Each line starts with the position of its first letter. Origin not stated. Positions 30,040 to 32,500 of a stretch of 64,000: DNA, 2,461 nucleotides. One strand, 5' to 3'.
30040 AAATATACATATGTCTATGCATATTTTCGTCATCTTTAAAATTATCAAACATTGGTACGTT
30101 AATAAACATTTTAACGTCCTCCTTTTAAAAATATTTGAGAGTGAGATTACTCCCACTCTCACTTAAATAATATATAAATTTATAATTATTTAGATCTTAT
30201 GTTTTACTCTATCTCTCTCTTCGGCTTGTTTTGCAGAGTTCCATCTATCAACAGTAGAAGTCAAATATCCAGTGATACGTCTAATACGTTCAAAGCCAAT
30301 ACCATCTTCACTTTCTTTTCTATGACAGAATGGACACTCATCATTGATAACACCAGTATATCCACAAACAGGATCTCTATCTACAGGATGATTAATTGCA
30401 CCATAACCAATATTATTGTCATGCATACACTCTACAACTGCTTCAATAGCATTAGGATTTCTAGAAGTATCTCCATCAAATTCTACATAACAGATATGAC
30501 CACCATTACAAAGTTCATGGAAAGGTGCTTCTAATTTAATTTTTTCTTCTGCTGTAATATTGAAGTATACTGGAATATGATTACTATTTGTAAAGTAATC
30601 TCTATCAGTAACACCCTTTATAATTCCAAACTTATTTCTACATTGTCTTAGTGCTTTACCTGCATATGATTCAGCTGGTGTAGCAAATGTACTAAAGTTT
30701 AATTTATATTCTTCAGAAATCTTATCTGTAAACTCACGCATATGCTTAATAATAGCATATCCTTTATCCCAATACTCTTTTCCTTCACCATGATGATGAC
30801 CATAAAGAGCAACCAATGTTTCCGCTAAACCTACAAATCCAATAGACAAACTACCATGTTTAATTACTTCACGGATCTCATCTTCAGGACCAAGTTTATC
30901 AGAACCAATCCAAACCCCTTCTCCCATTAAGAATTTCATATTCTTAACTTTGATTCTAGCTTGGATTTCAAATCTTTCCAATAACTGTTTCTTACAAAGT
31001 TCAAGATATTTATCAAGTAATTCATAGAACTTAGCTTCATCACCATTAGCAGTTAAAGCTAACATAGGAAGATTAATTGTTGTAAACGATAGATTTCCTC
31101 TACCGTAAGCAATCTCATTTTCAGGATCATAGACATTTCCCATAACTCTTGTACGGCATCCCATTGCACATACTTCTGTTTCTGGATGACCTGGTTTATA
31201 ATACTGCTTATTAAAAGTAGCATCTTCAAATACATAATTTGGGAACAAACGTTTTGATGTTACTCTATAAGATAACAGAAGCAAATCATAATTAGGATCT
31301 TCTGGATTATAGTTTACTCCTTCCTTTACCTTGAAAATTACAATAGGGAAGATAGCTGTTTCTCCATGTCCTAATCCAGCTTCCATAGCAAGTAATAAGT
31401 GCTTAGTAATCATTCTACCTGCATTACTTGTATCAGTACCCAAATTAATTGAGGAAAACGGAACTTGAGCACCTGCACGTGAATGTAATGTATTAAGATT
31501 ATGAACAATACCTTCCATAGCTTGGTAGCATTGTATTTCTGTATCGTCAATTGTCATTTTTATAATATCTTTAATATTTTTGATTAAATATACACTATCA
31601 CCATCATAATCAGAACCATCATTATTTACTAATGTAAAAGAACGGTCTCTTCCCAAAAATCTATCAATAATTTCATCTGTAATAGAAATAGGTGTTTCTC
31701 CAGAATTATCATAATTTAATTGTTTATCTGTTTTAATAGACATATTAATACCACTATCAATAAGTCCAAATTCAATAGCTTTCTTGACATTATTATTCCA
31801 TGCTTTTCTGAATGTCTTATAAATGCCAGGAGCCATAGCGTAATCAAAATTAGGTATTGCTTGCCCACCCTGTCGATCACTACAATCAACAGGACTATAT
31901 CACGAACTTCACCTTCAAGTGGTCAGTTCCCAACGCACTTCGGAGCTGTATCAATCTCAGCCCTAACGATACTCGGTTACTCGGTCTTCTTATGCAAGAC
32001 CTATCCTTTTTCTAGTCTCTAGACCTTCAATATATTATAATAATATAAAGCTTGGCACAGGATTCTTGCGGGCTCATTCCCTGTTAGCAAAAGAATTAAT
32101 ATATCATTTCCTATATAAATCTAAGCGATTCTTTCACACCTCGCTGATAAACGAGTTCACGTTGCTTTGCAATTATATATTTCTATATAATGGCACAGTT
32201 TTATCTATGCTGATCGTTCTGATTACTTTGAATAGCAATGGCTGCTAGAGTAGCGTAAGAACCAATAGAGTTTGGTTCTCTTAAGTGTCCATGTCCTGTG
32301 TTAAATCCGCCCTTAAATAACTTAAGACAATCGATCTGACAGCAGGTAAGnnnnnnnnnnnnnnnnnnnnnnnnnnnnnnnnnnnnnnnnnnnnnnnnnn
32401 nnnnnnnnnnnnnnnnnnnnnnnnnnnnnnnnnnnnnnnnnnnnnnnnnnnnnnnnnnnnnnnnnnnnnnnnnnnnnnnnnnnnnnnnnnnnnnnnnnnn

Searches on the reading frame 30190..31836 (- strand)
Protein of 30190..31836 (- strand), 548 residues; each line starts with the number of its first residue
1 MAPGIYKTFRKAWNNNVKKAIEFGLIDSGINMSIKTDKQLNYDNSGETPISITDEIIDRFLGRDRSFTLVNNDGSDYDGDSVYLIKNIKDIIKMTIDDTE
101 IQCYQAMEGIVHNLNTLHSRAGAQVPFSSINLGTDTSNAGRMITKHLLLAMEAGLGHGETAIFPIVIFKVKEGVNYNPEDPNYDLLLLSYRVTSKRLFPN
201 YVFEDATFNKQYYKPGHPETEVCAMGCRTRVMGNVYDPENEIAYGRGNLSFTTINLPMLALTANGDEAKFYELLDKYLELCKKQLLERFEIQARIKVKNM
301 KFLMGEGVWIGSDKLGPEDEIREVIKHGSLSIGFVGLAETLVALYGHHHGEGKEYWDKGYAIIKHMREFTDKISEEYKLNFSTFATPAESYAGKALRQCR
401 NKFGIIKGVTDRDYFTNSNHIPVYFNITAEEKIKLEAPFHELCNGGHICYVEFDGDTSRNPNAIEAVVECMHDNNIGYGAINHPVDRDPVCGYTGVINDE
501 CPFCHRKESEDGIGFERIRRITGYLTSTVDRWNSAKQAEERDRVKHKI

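Call 36: search_protein_families(library=phrogs, proteins=[window:30190-31836:-], max_evalue=0.001)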
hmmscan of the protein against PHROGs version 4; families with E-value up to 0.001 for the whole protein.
window:30190-31836:- (548 aa): 4 families
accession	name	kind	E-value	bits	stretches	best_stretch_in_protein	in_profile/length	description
phrog_487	-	moron, auxiliary metabolic gene and host takeover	1.6e-145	487.1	1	89-547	260-713/718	NrdD-like anaerobic ribonucleotide reductase large subunit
phrog_4218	-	DNA, RNA and nucleotide metabolism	1.7e-72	245.3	1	221-546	7-332/333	anaerobic ribonucleoside reductase large subunit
phrog_26446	-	DNA, RNA and nucleotide metabolism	4.3e-26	92.2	2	380-536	226-384/761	anaerobic ribonucleoside reductase large subunit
phrog_29160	-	DNA, RNA and nucleotide metabolism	4e-23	83.3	1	389-547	3-156/158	anaerobic ribonucleoside reductase large subunit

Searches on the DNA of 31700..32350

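Call 88: search_rna_families(source=window, start=31700, end=32350, threshold=evalue, max_evalue=1)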
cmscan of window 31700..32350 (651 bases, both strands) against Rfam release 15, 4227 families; matches with E-value up to 1: 2.
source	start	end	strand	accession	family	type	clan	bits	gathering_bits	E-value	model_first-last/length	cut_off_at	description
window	31983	32027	-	RF01625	ceN28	Gene; snRNA; snoRNA; CD-box;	-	21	70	0.077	1-88/88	no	Caenorhabditis snoRNA ceN28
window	31870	32216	-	RF00028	Intron_gpI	Intron;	-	18.2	50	0.034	1-253/253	no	Group I catalytic intron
